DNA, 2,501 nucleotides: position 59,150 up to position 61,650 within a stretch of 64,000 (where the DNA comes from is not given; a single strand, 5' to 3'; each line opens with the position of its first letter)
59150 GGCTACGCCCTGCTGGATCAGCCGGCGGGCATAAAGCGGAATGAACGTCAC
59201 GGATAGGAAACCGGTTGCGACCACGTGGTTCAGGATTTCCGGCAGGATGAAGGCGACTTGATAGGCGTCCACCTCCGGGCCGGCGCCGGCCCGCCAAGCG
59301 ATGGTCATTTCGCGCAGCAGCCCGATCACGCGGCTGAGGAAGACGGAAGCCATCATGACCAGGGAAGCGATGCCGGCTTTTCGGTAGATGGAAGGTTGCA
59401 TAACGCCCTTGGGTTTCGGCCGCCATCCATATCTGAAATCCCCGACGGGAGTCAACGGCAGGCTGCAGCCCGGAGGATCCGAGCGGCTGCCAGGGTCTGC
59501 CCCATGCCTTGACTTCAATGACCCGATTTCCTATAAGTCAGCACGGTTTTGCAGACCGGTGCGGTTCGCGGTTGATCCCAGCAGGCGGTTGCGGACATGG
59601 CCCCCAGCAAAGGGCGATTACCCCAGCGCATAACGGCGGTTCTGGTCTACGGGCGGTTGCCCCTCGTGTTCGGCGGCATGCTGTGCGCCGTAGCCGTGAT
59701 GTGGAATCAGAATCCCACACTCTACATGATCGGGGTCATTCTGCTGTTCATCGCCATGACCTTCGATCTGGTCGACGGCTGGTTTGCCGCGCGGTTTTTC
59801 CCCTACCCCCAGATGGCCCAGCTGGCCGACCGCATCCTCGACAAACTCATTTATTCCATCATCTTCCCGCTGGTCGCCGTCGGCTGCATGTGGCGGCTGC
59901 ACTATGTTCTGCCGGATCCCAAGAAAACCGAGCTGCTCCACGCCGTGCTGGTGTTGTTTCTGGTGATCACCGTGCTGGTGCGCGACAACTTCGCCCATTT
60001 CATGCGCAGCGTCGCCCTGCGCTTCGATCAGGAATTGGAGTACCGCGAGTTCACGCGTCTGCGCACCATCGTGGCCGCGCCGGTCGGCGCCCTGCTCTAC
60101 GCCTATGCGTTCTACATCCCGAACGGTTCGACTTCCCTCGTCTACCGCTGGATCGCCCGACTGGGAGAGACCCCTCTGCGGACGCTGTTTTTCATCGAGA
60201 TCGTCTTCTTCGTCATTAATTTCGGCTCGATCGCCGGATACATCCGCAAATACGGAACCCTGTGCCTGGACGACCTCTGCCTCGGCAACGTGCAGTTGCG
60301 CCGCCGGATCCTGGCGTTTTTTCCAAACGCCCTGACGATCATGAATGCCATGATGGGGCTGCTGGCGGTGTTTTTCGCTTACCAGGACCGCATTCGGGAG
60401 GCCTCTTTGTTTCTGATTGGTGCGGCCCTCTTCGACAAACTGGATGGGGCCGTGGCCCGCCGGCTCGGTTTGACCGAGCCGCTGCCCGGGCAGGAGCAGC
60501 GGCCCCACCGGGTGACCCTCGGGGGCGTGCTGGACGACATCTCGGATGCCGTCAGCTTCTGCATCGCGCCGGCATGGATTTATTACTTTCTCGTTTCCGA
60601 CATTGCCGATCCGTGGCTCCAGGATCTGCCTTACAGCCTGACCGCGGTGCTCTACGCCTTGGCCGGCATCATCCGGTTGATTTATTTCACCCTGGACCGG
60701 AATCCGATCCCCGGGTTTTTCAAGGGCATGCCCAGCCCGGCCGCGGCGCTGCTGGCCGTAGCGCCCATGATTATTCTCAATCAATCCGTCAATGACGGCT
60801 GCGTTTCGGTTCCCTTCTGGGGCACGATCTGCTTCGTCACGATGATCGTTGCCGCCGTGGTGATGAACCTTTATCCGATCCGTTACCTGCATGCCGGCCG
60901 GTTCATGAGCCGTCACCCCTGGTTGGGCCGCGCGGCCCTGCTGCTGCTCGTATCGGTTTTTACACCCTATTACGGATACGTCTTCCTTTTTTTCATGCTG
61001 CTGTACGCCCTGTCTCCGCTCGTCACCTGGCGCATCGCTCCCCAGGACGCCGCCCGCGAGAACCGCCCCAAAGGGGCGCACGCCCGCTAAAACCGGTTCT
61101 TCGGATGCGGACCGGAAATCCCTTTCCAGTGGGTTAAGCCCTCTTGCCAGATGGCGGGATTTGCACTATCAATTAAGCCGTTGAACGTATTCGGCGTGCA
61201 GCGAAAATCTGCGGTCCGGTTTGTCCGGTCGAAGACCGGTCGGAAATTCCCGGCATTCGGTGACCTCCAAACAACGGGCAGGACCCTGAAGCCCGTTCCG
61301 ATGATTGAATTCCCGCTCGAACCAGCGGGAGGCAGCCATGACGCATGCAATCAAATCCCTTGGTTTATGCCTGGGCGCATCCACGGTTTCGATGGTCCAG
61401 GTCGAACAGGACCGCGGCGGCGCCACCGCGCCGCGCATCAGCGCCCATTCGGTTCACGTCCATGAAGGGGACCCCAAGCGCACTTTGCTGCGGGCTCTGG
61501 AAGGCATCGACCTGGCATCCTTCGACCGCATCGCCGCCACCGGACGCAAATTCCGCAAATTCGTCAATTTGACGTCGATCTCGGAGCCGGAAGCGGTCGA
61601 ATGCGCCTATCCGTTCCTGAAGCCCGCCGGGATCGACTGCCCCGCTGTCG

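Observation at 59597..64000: Tandem CDP-alcohol phosphatidyltransferase fusion next to a giant HgdC-type ATPase/dehydratase-like protein: candidate ether-lipid (plasmalogen-type) module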

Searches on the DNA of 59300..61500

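Call 51: search_rna_families(source=window, start=59300, end=61500, threshold=evalue, max_evalue=1)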
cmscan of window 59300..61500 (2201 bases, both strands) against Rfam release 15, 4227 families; matches with E-value up to 1: 0.
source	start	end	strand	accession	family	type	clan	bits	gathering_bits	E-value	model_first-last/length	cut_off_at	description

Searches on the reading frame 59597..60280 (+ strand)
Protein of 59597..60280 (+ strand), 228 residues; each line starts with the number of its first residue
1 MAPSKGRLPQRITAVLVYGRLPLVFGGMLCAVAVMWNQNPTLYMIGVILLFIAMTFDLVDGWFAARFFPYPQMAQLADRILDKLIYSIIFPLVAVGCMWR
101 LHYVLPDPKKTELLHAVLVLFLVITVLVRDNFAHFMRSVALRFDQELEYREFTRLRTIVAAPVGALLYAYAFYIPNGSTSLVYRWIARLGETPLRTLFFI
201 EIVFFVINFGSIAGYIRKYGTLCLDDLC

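Call 53: search_protein_families(library=ncbifam, proteins=[window:59600-60280:+], max_evalue=0.01)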
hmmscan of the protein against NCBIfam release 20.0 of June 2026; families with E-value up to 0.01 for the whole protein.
seq(227 aa): 1 family
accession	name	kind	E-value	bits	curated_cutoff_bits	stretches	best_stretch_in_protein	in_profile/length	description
TIGR00560.1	pgsA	equivalog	0.00013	22.5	109.1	1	36-90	27-81/183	CDP-diacylglycerol--glycerol-3-phosphate 3-phosphatidyltransferase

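Call 81: search_solved_structures(query=window:59597-60280:+, max_evalue=10, show_alignments=2)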
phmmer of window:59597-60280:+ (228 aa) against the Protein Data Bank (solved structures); distinct sequences matched with E-value up to 10: 2.
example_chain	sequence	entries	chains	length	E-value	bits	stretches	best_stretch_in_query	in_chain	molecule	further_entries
6rfl_E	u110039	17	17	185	1.3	11.7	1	122-158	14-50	DNA-directed RNA polymerase subunit | DNA-directed RNA polymerase 22 kDa subunit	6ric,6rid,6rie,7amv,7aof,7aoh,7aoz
9ex9_E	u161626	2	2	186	1.4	11.5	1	122-158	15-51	DNA-directed RNA polymerase 22 kDa subunit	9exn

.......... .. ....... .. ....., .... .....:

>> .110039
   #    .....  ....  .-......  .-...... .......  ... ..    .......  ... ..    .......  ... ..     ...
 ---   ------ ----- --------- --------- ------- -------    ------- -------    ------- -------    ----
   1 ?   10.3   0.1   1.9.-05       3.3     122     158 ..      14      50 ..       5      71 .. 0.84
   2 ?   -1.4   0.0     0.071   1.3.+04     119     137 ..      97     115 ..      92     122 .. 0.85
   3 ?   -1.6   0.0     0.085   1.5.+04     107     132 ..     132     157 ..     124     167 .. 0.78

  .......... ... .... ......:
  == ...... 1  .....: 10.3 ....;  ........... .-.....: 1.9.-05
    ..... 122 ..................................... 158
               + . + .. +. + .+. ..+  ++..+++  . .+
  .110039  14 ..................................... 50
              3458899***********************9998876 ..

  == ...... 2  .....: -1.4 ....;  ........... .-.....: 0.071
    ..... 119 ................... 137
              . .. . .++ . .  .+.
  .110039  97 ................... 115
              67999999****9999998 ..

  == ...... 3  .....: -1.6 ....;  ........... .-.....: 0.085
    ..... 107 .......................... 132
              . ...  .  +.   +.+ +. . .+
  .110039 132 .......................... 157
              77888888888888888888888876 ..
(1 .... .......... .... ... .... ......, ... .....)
